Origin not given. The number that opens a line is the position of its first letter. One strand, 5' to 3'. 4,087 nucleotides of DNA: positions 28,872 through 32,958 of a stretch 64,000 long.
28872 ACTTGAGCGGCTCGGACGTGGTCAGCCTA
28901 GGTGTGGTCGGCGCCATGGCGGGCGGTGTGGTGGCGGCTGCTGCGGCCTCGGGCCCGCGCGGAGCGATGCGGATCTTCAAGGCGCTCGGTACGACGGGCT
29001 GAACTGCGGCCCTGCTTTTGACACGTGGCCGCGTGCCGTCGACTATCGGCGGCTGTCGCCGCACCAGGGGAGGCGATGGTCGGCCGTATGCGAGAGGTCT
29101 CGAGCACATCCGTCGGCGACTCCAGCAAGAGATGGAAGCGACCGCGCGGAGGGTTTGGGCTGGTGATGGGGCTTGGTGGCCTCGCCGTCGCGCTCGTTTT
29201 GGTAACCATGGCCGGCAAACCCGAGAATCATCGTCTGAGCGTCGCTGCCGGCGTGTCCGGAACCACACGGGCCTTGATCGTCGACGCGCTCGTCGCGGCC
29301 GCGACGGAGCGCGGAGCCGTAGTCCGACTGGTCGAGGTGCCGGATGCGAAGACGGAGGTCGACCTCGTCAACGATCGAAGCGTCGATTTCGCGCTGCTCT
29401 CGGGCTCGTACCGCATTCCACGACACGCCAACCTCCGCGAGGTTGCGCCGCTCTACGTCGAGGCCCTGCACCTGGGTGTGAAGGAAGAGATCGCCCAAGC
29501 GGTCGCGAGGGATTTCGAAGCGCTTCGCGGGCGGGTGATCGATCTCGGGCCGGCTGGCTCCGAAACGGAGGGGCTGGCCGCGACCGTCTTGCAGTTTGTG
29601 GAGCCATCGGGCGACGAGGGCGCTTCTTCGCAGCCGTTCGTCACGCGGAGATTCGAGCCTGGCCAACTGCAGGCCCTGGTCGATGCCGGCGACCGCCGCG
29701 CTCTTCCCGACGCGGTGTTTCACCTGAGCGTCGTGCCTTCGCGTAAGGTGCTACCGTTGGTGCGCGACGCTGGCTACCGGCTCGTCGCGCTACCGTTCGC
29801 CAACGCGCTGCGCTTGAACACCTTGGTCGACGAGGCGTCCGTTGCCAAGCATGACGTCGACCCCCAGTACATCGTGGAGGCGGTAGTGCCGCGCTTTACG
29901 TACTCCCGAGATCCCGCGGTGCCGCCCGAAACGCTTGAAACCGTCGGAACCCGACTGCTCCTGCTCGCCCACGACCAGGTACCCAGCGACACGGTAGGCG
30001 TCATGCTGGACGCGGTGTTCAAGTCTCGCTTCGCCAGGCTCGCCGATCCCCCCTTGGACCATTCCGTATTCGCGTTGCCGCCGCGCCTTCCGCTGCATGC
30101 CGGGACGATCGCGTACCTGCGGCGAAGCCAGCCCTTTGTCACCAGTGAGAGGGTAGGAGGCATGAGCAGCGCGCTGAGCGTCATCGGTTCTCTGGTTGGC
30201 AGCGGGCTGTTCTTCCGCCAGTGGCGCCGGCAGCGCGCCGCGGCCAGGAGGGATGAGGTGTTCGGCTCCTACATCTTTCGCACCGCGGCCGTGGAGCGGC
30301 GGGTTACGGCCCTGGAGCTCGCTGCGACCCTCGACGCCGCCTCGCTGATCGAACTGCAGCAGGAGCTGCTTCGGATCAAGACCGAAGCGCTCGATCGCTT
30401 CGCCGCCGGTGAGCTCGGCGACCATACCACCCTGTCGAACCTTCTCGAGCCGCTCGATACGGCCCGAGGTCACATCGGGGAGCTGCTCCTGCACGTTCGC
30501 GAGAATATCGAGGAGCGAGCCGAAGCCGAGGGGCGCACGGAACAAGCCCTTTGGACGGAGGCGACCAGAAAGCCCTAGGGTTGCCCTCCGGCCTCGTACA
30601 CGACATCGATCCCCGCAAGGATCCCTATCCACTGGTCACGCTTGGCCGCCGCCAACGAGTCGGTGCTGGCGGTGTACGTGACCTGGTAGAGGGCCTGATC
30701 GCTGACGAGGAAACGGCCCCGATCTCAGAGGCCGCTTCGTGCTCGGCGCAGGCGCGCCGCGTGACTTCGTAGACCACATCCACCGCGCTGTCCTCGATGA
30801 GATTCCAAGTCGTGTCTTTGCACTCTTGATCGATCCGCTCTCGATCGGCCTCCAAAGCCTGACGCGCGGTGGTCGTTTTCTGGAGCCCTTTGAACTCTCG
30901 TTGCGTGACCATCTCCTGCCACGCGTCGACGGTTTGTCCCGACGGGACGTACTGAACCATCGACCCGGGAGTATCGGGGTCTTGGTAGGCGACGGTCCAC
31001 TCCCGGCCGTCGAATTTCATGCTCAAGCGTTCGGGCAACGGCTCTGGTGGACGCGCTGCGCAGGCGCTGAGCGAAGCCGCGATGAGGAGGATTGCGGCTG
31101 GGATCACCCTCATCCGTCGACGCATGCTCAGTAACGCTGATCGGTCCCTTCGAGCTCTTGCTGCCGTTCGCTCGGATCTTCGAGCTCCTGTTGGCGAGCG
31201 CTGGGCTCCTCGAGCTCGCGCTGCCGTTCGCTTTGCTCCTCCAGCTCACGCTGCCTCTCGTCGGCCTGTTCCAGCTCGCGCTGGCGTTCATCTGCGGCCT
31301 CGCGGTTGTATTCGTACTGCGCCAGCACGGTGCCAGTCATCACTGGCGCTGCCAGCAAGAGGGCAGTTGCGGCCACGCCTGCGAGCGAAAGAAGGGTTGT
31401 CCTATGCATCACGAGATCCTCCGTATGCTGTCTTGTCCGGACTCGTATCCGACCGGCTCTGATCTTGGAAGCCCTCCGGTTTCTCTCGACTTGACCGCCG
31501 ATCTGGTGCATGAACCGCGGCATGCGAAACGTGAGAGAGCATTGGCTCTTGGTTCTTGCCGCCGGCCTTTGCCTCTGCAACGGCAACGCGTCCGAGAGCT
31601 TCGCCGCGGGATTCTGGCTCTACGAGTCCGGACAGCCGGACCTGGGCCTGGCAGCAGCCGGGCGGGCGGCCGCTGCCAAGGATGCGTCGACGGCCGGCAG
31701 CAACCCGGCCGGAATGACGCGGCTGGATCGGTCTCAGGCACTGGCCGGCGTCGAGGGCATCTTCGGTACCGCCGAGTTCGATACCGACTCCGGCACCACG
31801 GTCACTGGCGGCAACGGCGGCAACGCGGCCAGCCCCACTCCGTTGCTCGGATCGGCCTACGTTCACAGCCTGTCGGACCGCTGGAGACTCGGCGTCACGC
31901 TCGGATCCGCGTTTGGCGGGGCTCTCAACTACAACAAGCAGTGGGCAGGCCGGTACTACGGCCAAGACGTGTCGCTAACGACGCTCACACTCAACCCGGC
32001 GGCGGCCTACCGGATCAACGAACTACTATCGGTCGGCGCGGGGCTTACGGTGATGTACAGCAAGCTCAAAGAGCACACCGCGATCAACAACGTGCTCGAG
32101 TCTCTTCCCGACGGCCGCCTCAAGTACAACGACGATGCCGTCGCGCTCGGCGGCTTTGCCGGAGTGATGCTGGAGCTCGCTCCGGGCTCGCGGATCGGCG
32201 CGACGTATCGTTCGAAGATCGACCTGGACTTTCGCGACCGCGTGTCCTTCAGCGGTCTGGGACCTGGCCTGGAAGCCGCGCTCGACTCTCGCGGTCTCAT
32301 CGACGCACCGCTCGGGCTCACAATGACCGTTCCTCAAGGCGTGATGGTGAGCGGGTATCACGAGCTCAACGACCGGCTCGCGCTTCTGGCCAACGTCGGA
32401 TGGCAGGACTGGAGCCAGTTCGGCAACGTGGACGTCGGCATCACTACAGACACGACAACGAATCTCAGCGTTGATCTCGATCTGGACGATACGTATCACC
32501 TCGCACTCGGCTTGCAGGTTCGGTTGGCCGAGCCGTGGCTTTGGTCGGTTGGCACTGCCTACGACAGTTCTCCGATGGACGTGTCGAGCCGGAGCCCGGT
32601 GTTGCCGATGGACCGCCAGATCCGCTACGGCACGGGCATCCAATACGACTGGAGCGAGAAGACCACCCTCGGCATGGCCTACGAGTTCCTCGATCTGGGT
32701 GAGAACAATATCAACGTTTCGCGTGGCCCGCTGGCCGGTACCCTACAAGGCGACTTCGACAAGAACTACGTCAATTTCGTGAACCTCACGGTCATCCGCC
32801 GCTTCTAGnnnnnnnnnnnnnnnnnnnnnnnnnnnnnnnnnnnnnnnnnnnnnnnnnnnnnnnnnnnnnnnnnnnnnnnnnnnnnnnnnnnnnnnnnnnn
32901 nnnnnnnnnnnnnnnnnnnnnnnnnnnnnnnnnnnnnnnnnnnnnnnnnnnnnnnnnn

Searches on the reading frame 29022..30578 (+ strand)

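Call 46: search_protein_families(library=pfam, proteins=[window:29022-30578:+], max_evalue=0.0001)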
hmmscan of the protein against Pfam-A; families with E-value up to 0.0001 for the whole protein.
window:29022-30578:+ (518 aa): 1 family
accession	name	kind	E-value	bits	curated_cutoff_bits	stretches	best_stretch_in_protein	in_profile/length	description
PF16868.10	NMT1_3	-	7.4e-07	29.5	27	1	134-366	78-285/289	NMT1-like family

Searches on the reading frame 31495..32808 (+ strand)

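Call 46: search_protein_families(library=pfam, proteins=[window:31495-32808:+], max_evalue=0.0001)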
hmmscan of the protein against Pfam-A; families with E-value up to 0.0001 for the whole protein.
window:31495-32808:+ (437 aa): 2 families
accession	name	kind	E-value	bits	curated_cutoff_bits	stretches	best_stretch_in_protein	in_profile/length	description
PF03349.22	Toluene_X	-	2.4e-63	214.5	29.7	1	32-421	5-406/421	Outer membrane protein transport protein (OMPP1/FadL/TodX)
PF13505.12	OMP_b-brl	-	7.8e-06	26.6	28.7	0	84-244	22-155/175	Outer membrane protein beta-barrel domain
